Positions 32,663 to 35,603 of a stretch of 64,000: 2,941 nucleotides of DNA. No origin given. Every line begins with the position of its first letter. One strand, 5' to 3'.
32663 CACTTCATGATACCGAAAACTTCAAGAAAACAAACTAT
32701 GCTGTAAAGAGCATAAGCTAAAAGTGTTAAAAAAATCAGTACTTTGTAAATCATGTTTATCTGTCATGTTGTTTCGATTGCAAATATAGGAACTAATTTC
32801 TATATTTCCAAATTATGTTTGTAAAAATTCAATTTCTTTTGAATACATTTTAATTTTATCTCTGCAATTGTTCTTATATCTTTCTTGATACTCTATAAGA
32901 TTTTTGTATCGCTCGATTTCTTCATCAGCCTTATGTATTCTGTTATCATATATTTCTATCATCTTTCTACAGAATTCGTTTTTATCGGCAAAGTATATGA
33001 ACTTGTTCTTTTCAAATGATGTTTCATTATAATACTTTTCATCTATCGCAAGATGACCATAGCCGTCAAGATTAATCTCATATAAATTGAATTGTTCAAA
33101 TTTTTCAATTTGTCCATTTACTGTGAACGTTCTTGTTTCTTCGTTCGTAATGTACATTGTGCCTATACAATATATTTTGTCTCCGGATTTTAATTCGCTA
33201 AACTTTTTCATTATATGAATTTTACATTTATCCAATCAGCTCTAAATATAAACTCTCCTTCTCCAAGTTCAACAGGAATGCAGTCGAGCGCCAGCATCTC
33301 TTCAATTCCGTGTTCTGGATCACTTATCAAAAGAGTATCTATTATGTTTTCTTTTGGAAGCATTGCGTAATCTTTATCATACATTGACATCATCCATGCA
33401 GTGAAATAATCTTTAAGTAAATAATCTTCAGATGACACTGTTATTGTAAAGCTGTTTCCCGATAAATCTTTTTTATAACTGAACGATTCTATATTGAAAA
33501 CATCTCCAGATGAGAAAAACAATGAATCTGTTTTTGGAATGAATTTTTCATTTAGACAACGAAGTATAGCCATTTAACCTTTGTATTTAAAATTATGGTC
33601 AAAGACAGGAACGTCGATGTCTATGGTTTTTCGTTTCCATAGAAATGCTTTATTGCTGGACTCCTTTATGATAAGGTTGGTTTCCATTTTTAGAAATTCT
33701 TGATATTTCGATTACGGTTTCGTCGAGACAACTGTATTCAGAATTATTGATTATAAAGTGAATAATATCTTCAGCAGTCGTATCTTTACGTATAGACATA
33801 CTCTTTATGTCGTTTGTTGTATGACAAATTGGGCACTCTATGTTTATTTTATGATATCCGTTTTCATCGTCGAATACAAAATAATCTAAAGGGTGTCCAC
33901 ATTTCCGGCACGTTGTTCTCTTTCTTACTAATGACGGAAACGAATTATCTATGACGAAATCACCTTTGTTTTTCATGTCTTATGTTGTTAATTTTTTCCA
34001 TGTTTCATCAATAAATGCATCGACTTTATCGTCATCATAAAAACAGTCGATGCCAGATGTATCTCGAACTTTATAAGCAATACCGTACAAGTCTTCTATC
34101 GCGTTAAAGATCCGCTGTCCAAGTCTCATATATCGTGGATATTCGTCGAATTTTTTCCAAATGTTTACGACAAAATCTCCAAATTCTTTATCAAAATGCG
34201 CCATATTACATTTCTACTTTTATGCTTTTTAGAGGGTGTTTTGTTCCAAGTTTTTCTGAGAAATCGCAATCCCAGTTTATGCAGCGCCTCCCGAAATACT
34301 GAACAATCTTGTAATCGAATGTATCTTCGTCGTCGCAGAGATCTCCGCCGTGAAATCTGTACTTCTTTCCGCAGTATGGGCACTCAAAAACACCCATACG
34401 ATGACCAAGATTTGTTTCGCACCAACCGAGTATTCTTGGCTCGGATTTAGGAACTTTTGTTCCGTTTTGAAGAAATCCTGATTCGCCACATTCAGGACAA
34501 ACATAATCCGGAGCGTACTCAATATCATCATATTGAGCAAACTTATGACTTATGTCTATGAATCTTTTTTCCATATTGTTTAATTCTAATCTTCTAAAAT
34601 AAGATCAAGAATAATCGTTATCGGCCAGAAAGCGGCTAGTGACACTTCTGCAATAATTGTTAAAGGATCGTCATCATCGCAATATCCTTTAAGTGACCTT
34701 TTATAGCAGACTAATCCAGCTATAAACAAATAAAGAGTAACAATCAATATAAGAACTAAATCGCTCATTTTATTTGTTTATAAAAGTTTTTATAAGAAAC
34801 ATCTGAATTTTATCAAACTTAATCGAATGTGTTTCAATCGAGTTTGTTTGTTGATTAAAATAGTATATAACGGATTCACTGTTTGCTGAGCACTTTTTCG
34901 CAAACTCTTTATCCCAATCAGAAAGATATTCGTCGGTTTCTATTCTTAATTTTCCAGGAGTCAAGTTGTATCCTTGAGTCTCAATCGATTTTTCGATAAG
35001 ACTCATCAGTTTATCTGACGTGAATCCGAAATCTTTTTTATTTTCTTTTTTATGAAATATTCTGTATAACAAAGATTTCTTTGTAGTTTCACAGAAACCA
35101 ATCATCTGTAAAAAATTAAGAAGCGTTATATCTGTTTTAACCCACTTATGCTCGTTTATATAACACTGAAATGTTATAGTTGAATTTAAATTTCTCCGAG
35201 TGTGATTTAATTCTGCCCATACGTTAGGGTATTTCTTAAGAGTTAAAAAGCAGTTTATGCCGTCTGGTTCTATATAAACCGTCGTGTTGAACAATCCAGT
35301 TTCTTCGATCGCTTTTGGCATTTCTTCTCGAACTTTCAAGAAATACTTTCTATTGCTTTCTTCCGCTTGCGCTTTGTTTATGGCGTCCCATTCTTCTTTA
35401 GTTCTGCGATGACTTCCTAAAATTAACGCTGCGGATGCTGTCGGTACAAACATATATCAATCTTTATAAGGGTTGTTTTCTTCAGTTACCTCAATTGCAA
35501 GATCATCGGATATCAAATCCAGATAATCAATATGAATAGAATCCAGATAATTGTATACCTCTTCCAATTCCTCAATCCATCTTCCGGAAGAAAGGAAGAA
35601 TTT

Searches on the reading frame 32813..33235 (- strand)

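Call 4: search_protein_families(library=pfam, proteins=[window:32813-33235:-], max_evalue=0.1)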
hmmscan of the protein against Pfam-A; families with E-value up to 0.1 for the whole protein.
window:32813-33235:- (140 aa): 1 family
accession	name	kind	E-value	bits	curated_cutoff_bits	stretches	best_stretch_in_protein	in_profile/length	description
PF14467.12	DUF4426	-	0.02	15.3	25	1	11-41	72-102/121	Domain of unknown function (DUF4426)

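Call 5: search_protein_families(library=phrogs, proteins=[window:32813-33235:-], max_evalue=0.01)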
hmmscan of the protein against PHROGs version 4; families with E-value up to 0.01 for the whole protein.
window:32813-33235:- (140 aa): 0 families

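Call 49: search_protein_families(library=padloc, proteins=[window:32813-33235:-], max_evalue=0.01)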
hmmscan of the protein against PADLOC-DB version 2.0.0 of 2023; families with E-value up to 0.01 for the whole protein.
window:32813-33235:- (140 aa): 0 families

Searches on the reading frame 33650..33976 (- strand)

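Call 42: search_protein_families(library=pfam, proteins=[window:33650-33976:-], max_evalue=0.01)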
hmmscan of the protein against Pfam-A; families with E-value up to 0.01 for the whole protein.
window:33650-33976:- (108 aa): 4 families
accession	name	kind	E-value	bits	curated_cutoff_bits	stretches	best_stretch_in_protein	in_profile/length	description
PF10122.14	Zn_ribbon_Com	-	0.0029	17.5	22.9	1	41-66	20-45/52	Mu-like prophage protein Com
PF08271.17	Zn_Ribbon_TF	-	0.0034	17.3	29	0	22-39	21-38/43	TFIIB zinc-binding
PF23451.1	Zn_ribbon_PaaD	-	0.0064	16.5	27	0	15-33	34-52/53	PaaD zinc beta ribbon domain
PF12773.13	DZR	-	0.0092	16.6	27.3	0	20-58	12-37/45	Double zinc ribbon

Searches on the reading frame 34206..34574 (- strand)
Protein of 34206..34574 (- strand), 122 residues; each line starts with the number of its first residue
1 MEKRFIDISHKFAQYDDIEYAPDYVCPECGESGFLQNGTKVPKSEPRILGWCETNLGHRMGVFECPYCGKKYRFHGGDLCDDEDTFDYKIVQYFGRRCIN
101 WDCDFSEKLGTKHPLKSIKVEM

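Call 42: search_protein_families(library=pfam, proteins=[window:34206-34574:-], max_evalue=0.01)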
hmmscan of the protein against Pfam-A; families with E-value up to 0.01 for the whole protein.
window:34206-34574:- (122 aa): 7 families
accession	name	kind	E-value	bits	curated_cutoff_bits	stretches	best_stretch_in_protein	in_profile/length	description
PF25164.1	CoiA_N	-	0.0021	18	26.3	0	21-41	15-35/50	Competence protein CoiA, N-terminal domain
PF07754.17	HVO_2753_ZBP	-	0.0026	18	33.2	0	23-31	16-24/46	Small zinc finger protein HVO_2753-like, Zn-binding pocket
PF13248.11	Zn_ribbon_3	-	0.0027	17.6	27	0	64-70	4-10/26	zinc-ribbon domain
PF24440.1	DUF7559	-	0.0053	17.4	27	0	21-36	33-48/52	Family of unknown function (DUF7559)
PF25206.1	DUF7836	-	0.0074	16.6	26.7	0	64-87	9-32/59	Domain of unknown function (DUF7836)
PF12677.13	DUF3797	-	0.0086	16.4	25.1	0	25-41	15-31/48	Domain of unknown function (DUF3797)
PF08271.17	Zn_Ribbon_TF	-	0.0088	16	29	0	24-30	20-26/43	TFIIB zinc-binding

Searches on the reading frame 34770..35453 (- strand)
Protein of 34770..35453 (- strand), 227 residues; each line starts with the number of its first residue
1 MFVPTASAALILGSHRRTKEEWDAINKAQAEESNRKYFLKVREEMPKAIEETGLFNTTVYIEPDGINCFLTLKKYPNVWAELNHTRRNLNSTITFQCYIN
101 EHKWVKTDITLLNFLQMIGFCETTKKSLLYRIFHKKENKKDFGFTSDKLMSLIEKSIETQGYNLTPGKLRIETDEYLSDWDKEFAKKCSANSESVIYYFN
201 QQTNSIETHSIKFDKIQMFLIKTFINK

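Call 42: search_protein_families(library=pfam, proteins=[window:34770-35453:-], max_evalue=0.01)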
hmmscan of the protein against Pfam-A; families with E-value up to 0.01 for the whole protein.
window:34770-35453:- (227 aa): 0 families

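Call 49: search_protein_families(library=padloc, proteins=[window:34770-35453:-], max_evalue=0.01)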
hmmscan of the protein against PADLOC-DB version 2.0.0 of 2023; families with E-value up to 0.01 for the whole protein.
window:34770-35453:- (227 aa): 1 family
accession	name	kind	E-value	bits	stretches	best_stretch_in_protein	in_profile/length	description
PDLC01362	Cmr5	-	0.0021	16.6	0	16-62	4-51/110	CAS-III-B; effector_SS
